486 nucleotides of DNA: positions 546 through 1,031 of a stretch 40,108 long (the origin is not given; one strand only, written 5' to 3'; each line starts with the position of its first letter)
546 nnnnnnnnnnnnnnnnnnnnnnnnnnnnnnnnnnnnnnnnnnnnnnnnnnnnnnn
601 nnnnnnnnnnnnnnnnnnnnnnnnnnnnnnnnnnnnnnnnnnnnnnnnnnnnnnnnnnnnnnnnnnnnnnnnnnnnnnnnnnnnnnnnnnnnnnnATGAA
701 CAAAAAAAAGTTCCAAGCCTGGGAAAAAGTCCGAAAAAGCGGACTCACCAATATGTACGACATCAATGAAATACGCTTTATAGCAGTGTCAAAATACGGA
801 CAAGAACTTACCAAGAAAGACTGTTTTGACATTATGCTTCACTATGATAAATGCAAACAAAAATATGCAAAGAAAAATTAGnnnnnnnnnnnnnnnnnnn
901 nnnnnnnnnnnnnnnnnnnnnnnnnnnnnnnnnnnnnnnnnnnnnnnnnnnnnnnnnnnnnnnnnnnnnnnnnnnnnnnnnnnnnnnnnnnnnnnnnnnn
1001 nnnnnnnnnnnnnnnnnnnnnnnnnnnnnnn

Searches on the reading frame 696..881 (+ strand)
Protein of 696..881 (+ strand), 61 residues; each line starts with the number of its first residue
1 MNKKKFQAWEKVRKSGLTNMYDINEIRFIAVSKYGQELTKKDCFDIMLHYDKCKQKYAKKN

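Call 65: search_protein_families(library=phrogs, proteins=[window:696-881:+], max_evalue=0.001)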
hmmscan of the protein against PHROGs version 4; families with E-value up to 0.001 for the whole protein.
window:696-881:+ (61 aa): 1 family
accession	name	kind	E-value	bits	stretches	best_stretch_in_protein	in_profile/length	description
phrog_8677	-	unknown function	1.8e-06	28.5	1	1-33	1-33/58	-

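Call 77: search_protein_families(library=pfam, proteins=[window:696-881:+], max_evalue=0.05)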
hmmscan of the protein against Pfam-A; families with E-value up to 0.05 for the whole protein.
window:696-881:+ (61 aa): 1 family
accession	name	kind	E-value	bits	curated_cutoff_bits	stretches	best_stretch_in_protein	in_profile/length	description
PF16468.10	DUF5049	-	5.1e-06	26.7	28.7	1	7-38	7-38/57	Domain of unknown function (DUF5049)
